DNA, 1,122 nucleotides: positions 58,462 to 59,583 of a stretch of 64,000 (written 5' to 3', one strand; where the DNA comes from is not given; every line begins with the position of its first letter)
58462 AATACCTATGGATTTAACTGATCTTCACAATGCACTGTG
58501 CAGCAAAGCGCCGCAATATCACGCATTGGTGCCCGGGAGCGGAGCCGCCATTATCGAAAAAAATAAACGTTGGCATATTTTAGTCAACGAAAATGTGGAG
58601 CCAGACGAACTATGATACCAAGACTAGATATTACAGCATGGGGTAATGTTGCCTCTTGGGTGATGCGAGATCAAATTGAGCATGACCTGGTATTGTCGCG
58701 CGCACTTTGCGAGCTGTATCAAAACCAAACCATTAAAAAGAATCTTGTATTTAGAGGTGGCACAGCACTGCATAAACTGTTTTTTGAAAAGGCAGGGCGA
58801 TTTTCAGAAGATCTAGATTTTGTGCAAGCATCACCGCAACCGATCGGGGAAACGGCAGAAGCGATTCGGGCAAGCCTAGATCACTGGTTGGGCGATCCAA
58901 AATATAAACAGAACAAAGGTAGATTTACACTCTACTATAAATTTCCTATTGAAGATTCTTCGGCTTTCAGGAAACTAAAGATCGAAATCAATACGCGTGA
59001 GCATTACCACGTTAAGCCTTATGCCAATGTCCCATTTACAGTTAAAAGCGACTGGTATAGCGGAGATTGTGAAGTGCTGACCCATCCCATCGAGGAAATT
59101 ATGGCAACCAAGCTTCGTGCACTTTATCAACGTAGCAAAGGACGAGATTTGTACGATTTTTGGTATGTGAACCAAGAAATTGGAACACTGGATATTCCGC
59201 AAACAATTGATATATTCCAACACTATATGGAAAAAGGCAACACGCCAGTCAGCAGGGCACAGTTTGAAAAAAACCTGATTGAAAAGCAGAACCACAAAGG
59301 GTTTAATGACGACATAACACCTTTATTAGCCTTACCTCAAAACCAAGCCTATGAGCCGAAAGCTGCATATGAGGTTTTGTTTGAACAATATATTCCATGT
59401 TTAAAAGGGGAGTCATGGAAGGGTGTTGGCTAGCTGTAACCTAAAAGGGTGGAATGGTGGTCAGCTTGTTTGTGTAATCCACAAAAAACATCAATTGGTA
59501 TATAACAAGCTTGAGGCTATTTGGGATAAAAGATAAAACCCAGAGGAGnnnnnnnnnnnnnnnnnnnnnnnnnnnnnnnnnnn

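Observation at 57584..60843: Integrase-less ~3.2 kb islet at tRNA-Pro bounded by a 42-bp duplicate of the tRNA 3' end; cargo is AbiEi/AbiEii plus an uncharacterised 238-aa gene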

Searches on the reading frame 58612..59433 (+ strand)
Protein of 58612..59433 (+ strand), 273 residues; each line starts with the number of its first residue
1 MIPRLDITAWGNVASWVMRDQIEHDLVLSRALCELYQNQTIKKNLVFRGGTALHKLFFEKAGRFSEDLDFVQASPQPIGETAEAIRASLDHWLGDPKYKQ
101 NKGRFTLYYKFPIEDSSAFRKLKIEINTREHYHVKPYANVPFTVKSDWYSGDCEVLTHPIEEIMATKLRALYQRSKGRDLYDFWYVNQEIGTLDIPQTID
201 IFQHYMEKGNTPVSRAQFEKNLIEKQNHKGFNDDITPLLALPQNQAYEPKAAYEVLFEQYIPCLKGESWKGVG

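Call 5: search_protein_families(library=pfam, proteins=[window:58612-59433:+], max_evalue=0.1)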
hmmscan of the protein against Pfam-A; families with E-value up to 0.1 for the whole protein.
window:58612-59433:+ (273 aa): 1 family
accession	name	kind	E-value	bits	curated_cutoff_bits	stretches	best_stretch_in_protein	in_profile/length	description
PF08843.17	AbiEii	-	4.5e-41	141.8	22.5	1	30-244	1-229/238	Nucleotidyl transferase AbiEii toxin, Type IV TA system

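Call 6: search_protein_families(library=padloc, proteins=[window:58612-59433:+], max_evalue=0.1)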
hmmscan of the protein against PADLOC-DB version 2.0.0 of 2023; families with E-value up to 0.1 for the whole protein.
window:58612-59433:+ (273 aa): 32 families (the best 25 are shown)
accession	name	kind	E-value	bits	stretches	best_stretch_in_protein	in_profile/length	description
PDLC02294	AbiEii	-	1e-93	311.9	1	1-262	1-258/260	AbiEii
PDLC02304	AbiEii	-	3.8e-34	116.8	1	16-219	15-219/260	AbiEii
PDLC02317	AbiEii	-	6.2e-22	76.1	2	18-78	17-76/396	AbiEii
PDLC02323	AbiEii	-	6.8e-22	76.3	1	10-242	7-233/248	AbiEii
PDLC02305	AbiEii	-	1.4e-21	75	1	19-246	19-244/306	AbiEii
PDLC02318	AbiEii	-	4e-19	67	1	24-243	22-235/280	AbiEii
PDLC02303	AbiEii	-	7.7e-16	56.3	1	17-223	15-215/249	AbiEii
PDLC02307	AbiEii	-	1.8e-15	55.3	1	40-225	18-184/219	AbiEii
PDLC02293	AbiEii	-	8.6e-15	53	1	24-240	22-247/270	AbiEii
PDLC02296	AbiEii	-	5.5e-14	50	1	17-238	19-247/282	AbiEii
PDLC02292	AbiEii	-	9.5e-14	49.9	1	19-133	25-135/283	AbiEii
PDLC02328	AbiEii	-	6.3e-13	47.1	1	30-189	2-144/203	AbiEii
PDLC02321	AbiEii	-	1.2e-12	46.2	2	20-76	20-73/296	AbiEii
PDLC02313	AbiEii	-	1.8e-12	45.3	1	31-187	31-189/254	AbiEii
PDLC02324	AbiEii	-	2.6e-12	45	1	23-239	5-201/231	AbiEii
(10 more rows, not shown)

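Call 18: search_protein_families(library=ncbifam, proteins=[window:58612-59433:+], max_evalue=0.01)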
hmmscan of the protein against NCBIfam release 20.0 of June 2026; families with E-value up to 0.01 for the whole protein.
window:58612-59433:+ (273 aa): 0 families

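Call 19: search_protein_families(library=phrogs, proteins=[window:58612-59433:+], max_evalue=0.01)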
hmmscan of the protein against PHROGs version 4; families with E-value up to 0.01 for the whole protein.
window:58612-59433:+ (273 aa): 0 families

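Call 35: find_homologous_proteins(query=window:58612-59433:+, max_evalue=1e-20)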
Query window:58612-59433:+ (273 aa): 7929 proteins with E <= 1e-20 among 8000 candidates; the best 120 are listed.
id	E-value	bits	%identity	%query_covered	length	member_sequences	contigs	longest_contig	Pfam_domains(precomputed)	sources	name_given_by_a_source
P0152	9.9e-151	519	81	100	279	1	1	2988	PF08843.18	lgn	-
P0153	2.2e-138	478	74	100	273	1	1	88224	PF08843.18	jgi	jgi:predicted nucleotidyltransferase component of viral defense system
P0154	2.1e-136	472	73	100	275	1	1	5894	PF08843.18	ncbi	-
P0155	1.3e-119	417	68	99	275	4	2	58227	PF08843.18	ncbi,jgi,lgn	-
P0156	3.2e-119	416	65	100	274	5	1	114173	PF08843.18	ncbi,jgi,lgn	ncbi:MAG: nucleotidyl transferase AbiEii/AbiGii toxin family protein [Legionellales bacterium]|jgi:p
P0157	6.7e-105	369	60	99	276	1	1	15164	PF08843.18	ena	-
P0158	5.2e-104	366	60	99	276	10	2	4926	PF08843.18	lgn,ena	-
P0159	9.2e-104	365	61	99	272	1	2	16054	PF08843.18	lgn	-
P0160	1.0e-103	365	59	100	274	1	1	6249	PF08843.18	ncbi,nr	ncbi:MAG: nucleotidyl transferase AbiEii/AbiGii toxin family protein [Legionellales bacterium]|nr:nu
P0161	1.4e-103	364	61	100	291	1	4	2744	PF08843.18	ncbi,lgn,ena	-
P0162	4.4e-102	359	59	100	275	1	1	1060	PF08843.18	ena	-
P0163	1.0e-101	358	59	100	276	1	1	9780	PF08843.18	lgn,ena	-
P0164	2.6e-101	357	59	100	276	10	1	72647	PF08843.18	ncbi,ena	-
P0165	4.6e-101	356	56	100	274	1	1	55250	PF08843.18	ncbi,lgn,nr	ncbi:MAG: nucleotidyl transferase AbiEii/AbiGii toxin family protein [Coxiellaceae bacterium]|nr:nuc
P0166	1.0e-100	355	59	100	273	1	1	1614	PF08843.18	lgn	-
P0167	1.8e-100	354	59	100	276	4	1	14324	PF08843.18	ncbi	-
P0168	2.0e-100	354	59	100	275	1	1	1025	PF08843.18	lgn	-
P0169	3.5e-100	353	60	99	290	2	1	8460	PF08843.18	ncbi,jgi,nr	ncbi:MAG: hypothetical protein K0S63_511 [Gammaproteobacteria bacterium]|jgi:predicted nucleotidyltr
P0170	5.1e-100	353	59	100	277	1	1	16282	PF08843.18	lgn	-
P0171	6.1e-100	352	58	100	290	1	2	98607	PF08843.18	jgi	jgi:predicted nucleotidyltransferase component of viral defense system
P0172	8.9e-100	352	58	100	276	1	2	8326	PF08843.18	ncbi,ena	-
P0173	1.3e-99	351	59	100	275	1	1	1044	PF08843.18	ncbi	-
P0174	1.6e-99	351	58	99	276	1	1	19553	PF08843.18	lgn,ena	-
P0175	1.8e-99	351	59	99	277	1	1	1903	PF08843.18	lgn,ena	-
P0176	2.5e-99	350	58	100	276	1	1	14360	PF08843.18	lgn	-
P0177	4.5e-99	350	58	97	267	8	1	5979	PF08843.18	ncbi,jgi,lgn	jgi:predicted nucleotidyltransferase component of viral defense system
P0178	6.2e-99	349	58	100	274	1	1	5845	PF08843.18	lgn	-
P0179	8.4e-99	349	58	100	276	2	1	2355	PF08843.18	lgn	-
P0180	1.1e-98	348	59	99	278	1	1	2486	PF08843.18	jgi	-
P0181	1.4e-98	348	55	100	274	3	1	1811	PF08843.18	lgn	-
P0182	1.9e-98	347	59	99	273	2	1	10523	PF08843.18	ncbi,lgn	-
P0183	2.1e-98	347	57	99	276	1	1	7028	PF08843.18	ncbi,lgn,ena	-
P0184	2.2e-98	347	57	99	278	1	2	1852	PF08843.18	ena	-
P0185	6.4e-98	346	56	100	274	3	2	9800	PF08843.18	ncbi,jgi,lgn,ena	-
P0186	1.4e-97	345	57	99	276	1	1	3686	PF08843.18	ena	-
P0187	3.0e-97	344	58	99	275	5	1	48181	PF08843.18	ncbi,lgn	-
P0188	3.3e-97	343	57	100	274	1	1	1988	PF08843.18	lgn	-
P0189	4.3e-97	343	58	100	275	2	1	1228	PF08843.18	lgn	-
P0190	5.0e-97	343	59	99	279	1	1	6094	PF08843.18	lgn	-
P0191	5.1e-97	343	58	100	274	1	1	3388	PF08843.18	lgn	-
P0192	6.1e-97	343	55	100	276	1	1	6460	PF08843.18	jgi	jgi:predicted nucleotidyltransferase component of viral defense system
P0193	1.2e-96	342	57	99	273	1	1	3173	PF08843.18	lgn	-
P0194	1.2e-96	342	55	99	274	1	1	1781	PF08843.18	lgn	-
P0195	1.4e-96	341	57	99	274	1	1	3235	PF08843.18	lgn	-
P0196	1.8e-96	341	56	99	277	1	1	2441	PF08843.18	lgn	-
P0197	3.0e-96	340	56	100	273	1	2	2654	PF08843.18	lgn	-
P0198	1.0e-95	339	58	100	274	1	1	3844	PF08843.18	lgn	-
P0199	1.2e-95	338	56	99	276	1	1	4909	PF08843.18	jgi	jgi:predicted nucleotidyltransferase component of viral defense system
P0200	4.8e-94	333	60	90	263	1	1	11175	PF08843.18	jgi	jgi:predicted nucleotidyltransferase component of viral defense system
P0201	4.7e-93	330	57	99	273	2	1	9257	PF08843.18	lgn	-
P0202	6.2e-93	329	56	99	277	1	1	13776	PF08843.18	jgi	-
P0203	8.0e-93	329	57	96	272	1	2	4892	PF08843.18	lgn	-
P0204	2.8e-92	327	54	100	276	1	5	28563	PF08843.18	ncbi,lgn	-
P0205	4.2e-92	327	55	100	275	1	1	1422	PF08843.18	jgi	-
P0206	4.6e-92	327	56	96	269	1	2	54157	PF08843.18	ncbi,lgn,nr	ncbi:MAG: nucleotidyl transferase AbiEii/AbiGii toxin family protein [Coxiellaceae bacterium]|nr:nuc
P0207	5.6e-92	326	56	97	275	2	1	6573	PF08843.18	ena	-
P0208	2.3e-91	324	54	99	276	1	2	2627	PF08843.18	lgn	-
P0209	3.1e-91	324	53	99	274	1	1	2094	PF08843.18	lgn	-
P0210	4.5e-91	323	52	99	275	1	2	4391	PF08843.18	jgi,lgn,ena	-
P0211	7.2e-91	323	55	99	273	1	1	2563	PF08843.18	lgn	-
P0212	3.0e-90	321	53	99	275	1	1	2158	PF08843.18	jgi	jgi:predicted nucleotidyltransferase component of viral defense system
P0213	8.7e-90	319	55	97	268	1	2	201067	PF08843.18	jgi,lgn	jgi:predicted nucleotidyltransferase component of viral defense system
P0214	1.1e-89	319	54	99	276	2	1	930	PF08843.18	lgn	-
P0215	1.5e-89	318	53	100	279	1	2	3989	PF08843.18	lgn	-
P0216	4.0e-89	317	55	96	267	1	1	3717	PF08843.18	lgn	-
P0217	4.7e-89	317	53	100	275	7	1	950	PF08843.18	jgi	jgi:predicted nucleotidyltransferase component of viral defense system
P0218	5.5e-89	316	55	97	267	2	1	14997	PF08843.18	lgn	-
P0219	7.1e-89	316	56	96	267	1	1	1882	PF08843.18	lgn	-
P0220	1.8e-88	315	54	100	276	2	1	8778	PF08843.18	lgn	-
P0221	3.7e-88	314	54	99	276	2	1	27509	PF08843.18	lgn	-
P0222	3.9e-88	314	54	99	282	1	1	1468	PF08843.18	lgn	-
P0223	7.5e-88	313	53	100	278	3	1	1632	PF08843.18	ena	-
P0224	1.5e-87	312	55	96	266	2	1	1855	PF08843.18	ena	-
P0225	2.1e-87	311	53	100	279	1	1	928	PF08843.18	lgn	-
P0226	2.8e-87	311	53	97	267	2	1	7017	PF08843.18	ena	-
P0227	4.7e-87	310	53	97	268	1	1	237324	PF08843.18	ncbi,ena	-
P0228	6.2e-87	310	53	99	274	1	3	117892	PF08843.18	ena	-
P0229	9.9e-87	309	53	99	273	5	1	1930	PF08843.18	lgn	-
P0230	2.4e-86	308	53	99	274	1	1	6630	PF08843.18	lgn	-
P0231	8.4e-86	306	52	97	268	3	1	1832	PF08843.18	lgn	-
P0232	2.1e-85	305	51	100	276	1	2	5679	PF08843.18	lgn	-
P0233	2.1e-85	305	51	99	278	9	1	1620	PF08843.18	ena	-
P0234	3.1e-85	304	53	97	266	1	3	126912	PF08843.18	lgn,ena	-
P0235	6.0e-85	303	54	96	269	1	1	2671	PF08843.18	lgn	-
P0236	7.6e-85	303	53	96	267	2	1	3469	PF08843.18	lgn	-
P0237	1.1e-83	299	54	98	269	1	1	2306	PF08843.18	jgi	-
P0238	2.0e-83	298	52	100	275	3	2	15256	PF08843.18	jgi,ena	-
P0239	2.6e-81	291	50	99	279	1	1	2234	PF08843.18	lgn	-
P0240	6.9e-81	290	50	96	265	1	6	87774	PF08843.18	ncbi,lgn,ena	-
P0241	1.1e-80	289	50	100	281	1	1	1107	PF08843.18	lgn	-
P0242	1.4e-80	289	51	99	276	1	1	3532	PF08843.18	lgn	-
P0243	2.1e-78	282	56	82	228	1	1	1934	PF08843.18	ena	-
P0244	4.5e-78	281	49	100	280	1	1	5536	PF08843.18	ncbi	-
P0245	6.6e-78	280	59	76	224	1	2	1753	PF08843.18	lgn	-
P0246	8.0e-78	280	49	100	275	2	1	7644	PF08843.18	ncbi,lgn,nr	ncbi:MAG: nucleotidyl transferase AbiEii/AbiGii toxin family protein [Deltaproteobacteria bacterium]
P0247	1.4e-77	279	49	99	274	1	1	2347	PF08843.18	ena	-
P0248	3.7e-77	278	49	100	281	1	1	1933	PF08843.18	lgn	-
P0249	6.8e-77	277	49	99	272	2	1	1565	PF08843.18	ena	-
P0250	1.3e-76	276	50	99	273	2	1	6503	PF08843.18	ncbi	-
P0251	2.7e-76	275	48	100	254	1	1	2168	PF08843.18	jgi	jgi:predicted nucleotidyltransferase component of viral defense system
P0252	3.4e-76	274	48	99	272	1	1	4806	PF08843.18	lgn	-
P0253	3.9e-76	274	48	100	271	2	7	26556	PF08843.18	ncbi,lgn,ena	-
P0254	4.5e-76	274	49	100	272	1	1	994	PF08843.18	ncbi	-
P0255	7.6e-76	273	48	99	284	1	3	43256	PF08843.18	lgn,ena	-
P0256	8.5e-76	273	50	99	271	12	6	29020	PF08843.18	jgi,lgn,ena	jgi:predicted nucleotidyltransferase component of viral defense system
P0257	1.6e-75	272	56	81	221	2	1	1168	PF08843.18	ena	-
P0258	1.9e-75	272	48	99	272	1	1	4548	PF08843.18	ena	-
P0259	2.0e-75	272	48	99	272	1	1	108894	PF08843.18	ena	-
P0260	2.3e-75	272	49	100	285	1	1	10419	PF08843.18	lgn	-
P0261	2.8e-75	271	49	99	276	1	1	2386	PF08843.18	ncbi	-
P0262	3.0e-75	271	48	100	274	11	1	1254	PF08843.18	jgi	jgi:predicted nucleotidyltransferase component of viral defense system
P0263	3.2e-75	271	48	100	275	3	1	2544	PF08843.18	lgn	-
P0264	3.9e-75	271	48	99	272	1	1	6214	PF08843.18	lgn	-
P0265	6.0e-75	270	48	100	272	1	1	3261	PF08843.18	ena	-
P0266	6.6e-75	270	48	100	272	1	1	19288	PF08843.18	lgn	-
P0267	6.8e-75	270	48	99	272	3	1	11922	PF08843.18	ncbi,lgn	-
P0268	8.2e-75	270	47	99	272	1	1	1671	PF08843.18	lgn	-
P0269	1.1e-74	270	47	100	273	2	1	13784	PF08843.18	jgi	-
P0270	1.1e-74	270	49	100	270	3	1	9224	PF08843.18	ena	-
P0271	1.1e-74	269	46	99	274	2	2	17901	PF08843.18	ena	-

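Call 36: find_encoding_contigs(protein=P0153, flank=10000, max_places=3)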
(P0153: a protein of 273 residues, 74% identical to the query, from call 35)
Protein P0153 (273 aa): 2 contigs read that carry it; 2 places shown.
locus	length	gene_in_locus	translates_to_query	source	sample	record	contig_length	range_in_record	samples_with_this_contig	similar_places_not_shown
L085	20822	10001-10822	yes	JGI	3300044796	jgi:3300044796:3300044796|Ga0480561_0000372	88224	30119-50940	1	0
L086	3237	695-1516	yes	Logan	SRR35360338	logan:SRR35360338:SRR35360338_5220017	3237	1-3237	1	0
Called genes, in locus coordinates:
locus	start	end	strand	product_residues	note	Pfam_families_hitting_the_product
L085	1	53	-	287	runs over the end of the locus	PF00590:TP_methylase, PF23016:RsmI_C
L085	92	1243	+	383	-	PF04348:LppC, PF13458:Peripla_BP_6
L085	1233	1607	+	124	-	PF02021:UPF0102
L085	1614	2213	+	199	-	PF13580:SIS_2, PF01380:SIS (weak)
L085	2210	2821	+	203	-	PF04972:BON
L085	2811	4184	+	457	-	PF01565:FAD_binding_4, PF02913:FAD-oxidase_C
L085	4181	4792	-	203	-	PF00160:Pro_isomerase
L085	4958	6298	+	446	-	PF00749:tRNA-synt_1c, PF19269:Anticodon_2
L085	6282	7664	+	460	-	PF00133:tRNA-synt_1 (faint), PF01406:tRNA-synt_1e, PF01921:tRNA-synt_1f (faint), PF09334:tRNA-synt_1g (weak), PF09190:DALR_2, PF23493:CysS_C (weak)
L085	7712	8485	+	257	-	PF13505:OMP_b-brl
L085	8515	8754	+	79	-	-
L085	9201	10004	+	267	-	PF09407:AbiEi_1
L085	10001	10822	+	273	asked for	PF08843:AbiEii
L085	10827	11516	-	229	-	PF20334:DUF6629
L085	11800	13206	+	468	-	PF12912:N_NLPC_P60, PF12913:SH3_6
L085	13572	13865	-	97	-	-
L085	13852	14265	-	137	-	-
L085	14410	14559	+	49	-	-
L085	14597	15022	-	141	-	-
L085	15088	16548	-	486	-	PF00199:Catalase, PF06628:Catalase-rel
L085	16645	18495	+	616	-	-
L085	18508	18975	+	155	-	-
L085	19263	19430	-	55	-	PF07043:DUF1328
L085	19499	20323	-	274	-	-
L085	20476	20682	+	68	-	PF05532:CsbD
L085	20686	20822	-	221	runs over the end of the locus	PF20334:DUF6629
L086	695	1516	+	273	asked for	PF08843:AbiEii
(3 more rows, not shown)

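Call 37: find_encoding_contigs(protein=P0155, flank=10000, max_places=3)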
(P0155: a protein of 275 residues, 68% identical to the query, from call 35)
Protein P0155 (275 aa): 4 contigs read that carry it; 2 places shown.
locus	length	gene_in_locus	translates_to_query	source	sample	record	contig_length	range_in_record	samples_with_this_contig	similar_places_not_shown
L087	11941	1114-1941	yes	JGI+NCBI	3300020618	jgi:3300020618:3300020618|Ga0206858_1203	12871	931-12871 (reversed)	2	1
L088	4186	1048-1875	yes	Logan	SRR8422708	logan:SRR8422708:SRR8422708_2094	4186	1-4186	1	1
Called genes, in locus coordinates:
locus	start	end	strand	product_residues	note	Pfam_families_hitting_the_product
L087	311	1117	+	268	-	PF09407:AbiEi_1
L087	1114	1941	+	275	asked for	PF08843:AbiEii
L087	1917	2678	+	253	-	-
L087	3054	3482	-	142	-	-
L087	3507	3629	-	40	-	-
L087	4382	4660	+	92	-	PF05015:HigB-like_toxin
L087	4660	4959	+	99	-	PF01381:HTH_3 (weak)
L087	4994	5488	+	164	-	-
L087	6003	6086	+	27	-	-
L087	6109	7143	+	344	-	PF01156:IU_nuc_hydro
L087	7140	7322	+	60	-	-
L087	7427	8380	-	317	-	PF25172:Beta-prop_WDR3_2nd, PF25174:Beta-prop_THOC3, PF24817:WD40_WDHD1_1st, PF25173:Beta-prop_WDR3_1st, PF25391:WD40_Gbeta, PF25171:Beta-prop_WDR36-Utp21_1st, PF24807:WD40_CDC20-Fz, PF24814:WD40_Prp19, +22 more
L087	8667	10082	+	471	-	PF02012:BNR (faint)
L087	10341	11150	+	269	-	-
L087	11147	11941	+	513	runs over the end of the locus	PF00282:Pyridoxal_deC, PF00266:Aminotran_5, PF01212:Beta_elim_lyase, PF05889:SepSecS (weak)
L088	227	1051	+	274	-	PF09407:AbiEi_1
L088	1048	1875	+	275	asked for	PF08843:AbiEii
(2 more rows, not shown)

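Call 38: find_encoding_contigs(protein=P0156, flank=10000, max_places=3)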
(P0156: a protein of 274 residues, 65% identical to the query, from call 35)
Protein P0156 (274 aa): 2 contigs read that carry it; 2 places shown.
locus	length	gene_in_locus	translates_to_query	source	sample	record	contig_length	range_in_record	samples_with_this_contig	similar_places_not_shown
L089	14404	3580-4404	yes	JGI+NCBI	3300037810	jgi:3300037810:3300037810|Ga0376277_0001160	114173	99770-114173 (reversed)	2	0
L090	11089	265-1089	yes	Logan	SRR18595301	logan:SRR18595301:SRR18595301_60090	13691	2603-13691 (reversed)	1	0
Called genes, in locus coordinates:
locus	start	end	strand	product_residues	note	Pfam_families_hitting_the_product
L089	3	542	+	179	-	PF08843:AbiEii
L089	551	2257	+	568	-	-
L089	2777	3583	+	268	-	PF09407:AbiEi_1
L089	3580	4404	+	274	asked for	PF08843:AbiEii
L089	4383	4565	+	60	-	-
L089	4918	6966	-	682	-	-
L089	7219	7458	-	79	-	-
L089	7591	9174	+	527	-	-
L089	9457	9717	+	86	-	-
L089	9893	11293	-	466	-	PF00023:Ank (faint), PF12796:Ank_2, PF13606:Ank_3 (faint), PF13637:Ank_4 (faint), PF13857:Ank_5 (weak)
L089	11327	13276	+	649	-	PF13637:Ank_4 (faint), PF13857:Ank_5 (weak), PF00023:Ank (faint), PF12796:Ank_2, PF13606:Ank_3 (faint)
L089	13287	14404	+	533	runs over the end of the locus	PF00023:Ank (faint), PF13606:Ank_3 (faint), PF12796:Ank_2, PF13637:Ank_4, PF12796:Ank_2 (weak)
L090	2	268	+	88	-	?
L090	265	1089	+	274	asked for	PF08843:AbiEii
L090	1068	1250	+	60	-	-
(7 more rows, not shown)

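Call 44: find_encoding_contigs(protein=P0152, flank=10000, max_places=3)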
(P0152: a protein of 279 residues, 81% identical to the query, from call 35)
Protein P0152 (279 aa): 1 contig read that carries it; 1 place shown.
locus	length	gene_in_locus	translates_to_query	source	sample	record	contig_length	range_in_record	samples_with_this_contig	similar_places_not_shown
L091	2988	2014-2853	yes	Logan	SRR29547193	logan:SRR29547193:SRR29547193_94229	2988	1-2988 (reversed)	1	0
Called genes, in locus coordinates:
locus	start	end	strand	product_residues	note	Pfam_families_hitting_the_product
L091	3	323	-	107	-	?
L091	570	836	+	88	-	PF02604:PhdYeFM_antitox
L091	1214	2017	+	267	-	PF09407:AbiEi_1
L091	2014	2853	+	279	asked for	PF08843:AbiEii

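Call 45: find_encoding_contigs(protein=P0154, flank=10000, max_places=3)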
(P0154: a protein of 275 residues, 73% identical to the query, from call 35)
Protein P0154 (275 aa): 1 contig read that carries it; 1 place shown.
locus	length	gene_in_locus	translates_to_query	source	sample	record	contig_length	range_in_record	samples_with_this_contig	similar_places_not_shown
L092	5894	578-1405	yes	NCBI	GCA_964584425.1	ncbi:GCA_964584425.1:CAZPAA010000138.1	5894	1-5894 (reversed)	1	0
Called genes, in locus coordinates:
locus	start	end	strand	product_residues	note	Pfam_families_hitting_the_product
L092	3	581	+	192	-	?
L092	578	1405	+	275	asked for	PF08843:AbiEii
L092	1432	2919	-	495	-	PF00474:SSF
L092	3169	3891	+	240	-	PF01569:PAP2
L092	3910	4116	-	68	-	-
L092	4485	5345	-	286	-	-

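Call 52: find_related_loci(query=window:58612-59433:+, collection=viral_contigs, flank=10000)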
Query window:58612-59433:+ (273 aa) in viral_contigs; peptide patterns used: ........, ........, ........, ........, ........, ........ (x = any residue, [..] = any of these).
2 stretches matched a pattern, but none encodes a relative of the query by tblastn (E <= 1e-3).

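Call 59: find_encoding_contigs(protein=P0164, flank=10000, max_places=2)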
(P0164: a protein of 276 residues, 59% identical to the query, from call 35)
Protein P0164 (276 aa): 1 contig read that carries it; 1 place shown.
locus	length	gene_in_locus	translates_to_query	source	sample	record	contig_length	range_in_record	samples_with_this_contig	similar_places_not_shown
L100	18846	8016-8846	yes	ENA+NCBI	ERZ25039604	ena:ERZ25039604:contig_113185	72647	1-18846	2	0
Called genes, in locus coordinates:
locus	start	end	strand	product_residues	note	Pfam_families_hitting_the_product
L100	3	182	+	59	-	?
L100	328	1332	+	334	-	-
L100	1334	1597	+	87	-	-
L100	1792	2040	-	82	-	-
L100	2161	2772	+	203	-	PF01555:N6_N4_Mtase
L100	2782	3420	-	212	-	PF00072:Response_reg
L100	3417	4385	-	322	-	-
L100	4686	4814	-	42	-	-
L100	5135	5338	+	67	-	-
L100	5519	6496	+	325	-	PF00145:DNA_methylase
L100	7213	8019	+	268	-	PF09407:AbiEi_1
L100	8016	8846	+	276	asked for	PF08843:AbiEii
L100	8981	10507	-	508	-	PF13148:DUF3987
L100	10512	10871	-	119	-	-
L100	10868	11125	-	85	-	PF12728:HTH_17 (weak)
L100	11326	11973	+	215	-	-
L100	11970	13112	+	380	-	PF13102:Phage_int_SAM_5 (weak), PF24624:Int_N (weak), PF13495:Phage_int_SAM_4 (weak), PF00589:Phage_integrase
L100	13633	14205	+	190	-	-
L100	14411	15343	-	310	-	-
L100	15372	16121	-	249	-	-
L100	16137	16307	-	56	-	-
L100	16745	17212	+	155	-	-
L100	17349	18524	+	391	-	PF14690:Zn_ribbon_ISL3, PF13542:HTH_Tnp_ISL3, PF01610:DDE_Tnp_ISL3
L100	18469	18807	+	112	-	-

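Call 60: find_encoding_contigs(protein=P0171, flank=10000, max_places=2)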
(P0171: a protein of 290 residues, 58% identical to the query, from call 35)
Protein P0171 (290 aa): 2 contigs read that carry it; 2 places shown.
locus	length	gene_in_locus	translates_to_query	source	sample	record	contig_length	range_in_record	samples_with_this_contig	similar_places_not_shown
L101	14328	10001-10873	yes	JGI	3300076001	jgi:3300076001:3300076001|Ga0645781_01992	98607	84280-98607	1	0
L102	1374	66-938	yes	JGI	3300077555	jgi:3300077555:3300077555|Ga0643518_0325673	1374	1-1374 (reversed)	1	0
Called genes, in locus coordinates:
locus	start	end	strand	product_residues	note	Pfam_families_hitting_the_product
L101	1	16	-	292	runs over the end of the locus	PF00126:HTH_1, PF03466:LysR_substrate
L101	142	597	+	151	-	-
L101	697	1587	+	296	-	PF05175:MTS (faint), PF00891:Methyltransf_2, PF13489:Methyltransf_23 (weak), PF01739:CheR (faint), PF08241:Methyltransf_11, PF08242:Methyltransf_12, PF13649:Methyltransf_25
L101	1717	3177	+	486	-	-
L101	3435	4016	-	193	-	PF00196:GerE, PF04545:Sigma70_r4 (faint), PF08281:Sigma70_r4_2 (weak)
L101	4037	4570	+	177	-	PF01382:Avidin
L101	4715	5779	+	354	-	PF01255:Prenyltransf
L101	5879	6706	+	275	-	PF01636:APH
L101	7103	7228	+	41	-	-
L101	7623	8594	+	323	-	-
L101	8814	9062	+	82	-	-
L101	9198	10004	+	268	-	PF09407:AbiEi_1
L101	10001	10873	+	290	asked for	PF08843:AbiEii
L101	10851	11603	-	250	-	PF01978:TrmB, PF13730:HTH_36 (faint)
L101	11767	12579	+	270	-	PF03437:BtpA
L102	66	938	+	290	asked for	PF08843:AbiEii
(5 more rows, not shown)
